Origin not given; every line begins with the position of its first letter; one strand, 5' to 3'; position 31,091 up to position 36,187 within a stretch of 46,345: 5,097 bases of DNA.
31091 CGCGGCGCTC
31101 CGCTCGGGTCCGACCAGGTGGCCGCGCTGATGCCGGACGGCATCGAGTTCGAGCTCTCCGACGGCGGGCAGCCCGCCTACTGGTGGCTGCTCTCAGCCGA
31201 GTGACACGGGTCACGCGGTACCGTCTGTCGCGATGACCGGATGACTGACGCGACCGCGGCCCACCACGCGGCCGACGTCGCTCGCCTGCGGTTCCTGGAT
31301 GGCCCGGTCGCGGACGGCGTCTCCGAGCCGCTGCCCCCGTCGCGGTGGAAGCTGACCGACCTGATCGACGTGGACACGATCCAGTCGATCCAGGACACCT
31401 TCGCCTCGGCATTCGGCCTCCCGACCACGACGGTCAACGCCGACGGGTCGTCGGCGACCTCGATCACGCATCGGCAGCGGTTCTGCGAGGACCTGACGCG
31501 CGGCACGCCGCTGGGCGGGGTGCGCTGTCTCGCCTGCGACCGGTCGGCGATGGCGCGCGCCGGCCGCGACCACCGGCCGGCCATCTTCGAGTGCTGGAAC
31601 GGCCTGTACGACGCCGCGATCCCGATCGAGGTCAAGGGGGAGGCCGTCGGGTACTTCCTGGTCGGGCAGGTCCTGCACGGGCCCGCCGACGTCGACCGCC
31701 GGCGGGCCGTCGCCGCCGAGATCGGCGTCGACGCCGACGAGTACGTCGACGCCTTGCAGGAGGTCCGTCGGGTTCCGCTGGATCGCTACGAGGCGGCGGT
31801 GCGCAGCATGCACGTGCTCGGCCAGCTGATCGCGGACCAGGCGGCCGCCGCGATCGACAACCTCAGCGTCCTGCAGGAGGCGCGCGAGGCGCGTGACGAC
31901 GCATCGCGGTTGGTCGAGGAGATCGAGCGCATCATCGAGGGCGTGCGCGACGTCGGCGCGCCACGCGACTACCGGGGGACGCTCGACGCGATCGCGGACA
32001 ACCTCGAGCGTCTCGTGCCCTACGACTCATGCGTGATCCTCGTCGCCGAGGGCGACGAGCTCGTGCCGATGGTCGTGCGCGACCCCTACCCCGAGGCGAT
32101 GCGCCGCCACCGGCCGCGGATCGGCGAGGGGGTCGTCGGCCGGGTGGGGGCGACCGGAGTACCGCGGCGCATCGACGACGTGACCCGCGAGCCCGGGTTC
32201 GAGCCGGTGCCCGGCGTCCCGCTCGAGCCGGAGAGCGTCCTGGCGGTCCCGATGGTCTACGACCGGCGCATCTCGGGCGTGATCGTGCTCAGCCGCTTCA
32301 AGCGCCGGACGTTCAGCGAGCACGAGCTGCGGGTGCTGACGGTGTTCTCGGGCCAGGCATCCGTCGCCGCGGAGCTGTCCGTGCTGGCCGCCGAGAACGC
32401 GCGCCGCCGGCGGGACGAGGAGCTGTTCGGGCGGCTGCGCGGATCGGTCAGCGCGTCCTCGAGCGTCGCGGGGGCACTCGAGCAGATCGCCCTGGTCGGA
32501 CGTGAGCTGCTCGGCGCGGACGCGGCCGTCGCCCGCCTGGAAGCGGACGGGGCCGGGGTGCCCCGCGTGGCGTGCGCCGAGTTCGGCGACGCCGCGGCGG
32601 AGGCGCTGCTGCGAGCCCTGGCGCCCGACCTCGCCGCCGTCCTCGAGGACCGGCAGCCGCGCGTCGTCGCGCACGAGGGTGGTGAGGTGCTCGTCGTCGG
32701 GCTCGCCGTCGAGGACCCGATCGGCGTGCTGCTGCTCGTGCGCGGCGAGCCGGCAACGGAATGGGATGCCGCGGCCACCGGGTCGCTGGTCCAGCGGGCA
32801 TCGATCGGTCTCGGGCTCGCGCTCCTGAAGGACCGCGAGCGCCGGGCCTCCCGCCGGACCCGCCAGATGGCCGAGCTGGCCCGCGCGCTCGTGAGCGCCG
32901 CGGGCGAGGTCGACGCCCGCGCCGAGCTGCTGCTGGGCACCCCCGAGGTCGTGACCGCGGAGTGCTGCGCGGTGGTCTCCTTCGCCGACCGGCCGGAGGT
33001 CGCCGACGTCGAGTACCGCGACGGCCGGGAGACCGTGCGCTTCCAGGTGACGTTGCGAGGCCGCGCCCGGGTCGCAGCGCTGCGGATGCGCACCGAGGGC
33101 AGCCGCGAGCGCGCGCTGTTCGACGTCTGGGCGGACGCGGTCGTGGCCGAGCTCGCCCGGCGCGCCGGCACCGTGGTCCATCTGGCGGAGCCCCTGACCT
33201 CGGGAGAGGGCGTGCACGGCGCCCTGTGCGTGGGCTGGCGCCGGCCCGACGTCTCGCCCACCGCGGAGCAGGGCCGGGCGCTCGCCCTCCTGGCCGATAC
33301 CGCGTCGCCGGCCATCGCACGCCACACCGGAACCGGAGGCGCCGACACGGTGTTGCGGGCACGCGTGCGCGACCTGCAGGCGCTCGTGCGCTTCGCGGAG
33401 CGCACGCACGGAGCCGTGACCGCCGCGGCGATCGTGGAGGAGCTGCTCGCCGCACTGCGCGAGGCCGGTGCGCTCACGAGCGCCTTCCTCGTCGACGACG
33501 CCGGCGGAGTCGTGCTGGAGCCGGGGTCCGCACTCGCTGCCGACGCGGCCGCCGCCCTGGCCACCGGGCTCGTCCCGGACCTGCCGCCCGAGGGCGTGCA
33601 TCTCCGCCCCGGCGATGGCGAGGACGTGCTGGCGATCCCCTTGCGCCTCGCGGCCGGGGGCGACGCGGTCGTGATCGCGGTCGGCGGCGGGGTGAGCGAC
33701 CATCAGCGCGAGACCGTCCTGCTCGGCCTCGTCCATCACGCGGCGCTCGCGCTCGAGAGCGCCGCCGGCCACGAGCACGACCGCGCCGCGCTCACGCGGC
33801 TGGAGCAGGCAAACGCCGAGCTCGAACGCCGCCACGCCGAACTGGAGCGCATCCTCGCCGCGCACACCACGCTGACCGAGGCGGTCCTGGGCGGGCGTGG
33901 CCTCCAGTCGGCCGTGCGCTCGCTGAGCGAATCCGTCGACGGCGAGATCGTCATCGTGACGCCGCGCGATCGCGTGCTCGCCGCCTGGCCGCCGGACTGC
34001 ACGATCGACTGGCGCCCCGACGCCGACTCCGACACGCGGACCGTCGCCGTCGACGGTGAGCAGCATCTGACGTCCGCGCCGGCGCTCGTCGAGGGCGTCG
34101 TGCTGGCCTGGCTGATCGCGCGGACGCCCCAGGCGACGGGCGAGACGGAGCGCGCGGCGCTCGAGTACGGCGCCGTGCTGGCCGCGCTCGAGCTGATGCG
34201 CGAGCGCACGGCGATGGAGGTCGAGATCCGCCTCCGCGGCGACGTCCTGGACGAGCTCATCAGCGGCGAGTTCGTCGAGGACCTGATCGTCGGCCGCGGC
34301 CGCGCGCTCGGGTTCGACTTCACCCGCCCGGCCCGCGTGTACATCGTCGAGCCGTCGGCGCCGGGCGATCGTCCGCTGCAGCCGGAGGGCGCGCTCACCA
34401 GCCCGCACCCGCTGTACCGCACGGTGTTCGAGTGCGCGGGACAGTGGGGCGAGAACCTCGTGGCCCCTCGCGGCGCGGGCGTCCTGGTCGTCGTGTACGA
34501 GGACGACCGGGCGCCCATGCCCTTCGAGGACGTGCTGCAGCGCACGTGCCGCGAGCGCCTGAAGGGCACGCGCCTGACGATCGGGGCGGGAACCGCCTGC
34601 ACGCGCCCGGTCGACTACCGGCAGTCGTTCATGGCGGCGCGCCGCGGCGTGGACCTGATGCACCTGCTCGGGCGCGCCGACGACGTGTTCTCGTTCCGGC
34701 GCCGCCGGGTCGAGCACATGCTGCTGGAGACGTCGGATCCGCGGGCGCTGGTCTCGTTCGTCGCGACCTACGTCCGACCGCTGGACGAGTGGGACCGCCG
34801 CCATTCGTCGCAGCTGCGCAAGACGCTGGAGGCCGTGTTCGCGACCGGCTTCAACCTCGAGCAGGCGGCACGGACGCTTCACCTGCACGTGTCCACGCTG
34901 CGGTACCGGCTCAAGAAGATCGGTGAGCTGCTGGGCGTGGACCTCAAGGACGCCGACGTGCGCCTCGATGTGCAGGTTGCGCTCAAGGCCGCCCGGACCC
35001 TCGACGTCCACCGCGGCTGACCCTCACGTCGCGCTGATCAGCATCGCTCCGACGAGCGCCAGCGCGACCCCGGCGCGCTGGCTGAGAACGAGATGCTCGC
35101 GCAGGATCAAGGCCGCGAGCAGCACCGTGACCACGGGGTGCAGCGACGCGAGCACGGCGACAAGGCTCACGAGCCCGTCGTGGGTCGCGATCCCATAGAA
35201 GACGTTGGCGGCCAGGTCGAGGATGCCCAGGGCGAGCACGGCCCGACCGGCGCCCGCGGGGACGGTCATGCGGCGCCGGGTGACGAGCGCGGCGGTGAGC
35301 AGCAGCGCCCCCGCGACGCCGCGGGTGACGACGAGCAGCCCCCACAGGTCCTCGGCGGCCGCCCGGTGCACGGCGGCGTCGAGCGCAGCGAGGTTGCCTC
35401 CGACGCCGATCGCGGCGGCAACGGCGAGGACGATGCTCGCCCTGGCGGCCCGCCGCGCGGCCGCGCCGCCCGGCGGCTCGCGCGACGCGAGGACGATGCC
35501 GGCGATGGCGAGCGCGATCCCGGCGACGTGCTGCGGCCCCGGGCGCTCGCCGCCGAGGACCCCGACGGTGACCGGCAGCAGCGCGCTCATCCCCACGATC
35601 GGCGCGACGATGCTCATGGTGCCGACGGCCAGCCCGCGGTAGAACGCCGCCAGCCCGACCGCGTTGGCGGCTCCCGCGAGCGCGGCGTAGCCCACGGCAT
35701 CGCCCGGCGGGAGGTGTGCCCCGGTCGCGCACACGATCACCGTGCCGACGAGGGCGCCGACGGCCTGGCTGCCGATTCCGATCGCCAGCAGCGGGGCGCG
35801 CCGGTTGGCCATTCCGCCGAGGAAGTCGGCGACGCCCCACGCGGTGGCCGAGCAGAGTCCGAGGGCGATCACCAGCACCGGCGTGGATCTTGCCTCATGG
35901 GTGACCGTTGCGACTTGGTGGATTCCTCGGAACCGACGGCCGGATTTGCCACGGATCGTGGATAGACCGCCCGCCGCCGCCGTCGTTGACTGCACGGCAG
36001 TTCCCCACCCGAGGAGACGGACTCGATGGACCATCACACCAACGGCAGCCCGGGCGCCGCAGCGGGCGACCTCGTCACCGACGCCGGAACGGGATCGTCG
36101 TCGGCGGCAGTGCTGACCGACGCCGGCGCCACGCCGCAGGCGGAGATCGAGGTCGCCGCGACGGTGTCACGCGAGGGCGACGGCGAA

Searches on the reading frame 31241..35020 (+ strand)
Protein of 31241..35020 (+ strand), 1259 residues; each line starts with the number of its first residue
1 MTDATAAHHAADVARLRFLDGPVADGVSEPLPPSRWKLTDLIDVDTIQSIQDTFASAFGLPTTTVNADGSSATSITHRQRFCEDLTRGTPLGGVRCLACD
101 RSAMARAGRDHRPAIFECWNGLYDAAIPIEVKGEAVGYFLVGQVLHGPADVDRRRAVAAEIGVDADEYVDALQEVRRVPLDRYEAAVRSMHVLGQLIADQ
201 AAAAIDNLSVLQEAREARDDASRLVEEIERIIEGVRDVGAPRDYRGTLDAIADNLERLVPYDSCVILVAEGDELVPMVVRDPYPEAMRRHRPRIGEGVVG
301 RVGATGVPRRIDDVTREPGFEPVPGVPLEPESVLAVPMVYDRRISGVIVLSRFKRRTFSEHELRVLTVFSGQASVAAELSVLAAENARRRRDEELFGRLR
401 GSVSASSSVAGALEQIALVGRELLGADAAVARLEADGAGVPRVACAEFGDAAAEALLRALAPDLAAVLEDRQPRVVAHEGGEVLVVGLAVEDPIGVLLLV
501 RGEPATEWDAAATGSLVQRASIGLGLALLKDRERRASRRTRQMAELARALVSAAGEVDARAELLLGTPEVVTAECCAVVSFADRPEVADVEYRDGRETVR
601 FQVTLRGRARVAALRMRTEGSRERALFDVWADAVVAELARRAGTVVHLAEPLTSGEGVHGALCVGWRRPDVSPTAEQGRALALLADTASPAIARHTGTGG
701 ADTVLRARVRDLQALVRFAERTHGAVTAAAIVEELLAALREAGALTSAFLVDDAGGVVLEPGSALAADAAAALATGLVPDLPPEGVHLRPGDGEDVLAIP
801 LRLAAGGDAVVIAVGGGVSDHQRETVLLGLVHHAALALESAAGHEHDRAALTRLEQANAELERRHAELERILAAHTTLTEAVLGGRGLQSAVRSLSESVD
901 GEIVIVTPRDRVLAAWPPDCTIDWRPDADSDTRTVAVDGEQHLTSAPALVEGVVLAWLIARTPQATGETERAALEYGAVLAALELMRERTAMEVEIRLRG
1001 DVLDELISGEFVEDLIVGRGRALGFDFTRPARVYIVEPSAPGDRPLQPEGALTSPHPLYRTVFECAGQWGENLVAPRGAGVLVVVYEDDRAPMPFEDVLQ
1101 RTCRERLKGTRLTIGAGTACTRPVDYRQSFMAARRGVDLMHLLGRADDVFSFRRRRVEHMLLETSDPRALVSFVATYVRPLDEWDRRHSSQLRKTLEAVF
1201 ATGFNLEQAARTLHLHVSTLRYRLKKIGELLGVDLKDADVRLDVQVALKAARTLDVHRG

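Call 27: search_protein_families(library=pfam, proteins=[window:31241-35020:+], max_evalue=0.00001)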
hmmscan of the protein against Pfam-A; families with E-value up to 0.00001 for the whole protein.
window:31241-35020:+ (1259 aa): 6 families
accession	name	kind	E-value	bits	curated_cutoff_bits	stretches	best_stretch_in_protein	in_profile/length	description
PF10114.15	PocR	-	3.3e-39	134.7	23.9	1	40-200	1-160/162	Sensory domain found in PocR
PF13556.12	HTH_30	-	1.1e-21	76.8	27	1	1192-1250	1-59/59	PucR C-terminal helix-turn-helix domain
PF13185.12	GAF_2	-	5e-18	66.1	28.6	1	242-376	2-134/136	GAF domain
PF01590.32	GAF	-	4.2e-15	56.9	22.4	1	246-376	4-132/133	GAF domain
PF17853.6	GGDEF_2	-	4.3e-11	43.5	24.5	1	1012-1137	4-114/116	GGDEF-like domain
PF13492.12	GAF_3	-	1.8e-09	38.5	27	1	247-378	5-128/129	GAF domain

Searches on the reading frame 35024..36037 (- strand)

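Call 27: search_protein_families(library=pfam, proteins=[window:35024-36037:-], max_evalue=0.00001)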
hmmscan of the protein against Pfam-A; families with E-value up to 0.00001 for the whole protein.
window:35024-36037:- (337 aa): 1 family
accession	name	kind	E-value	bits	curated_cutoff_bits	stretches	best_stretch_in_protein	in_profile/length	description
PF00892.27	EamA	-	5.4e-20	72.5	28.2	2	201-335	3-134/135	EamA-like transporter family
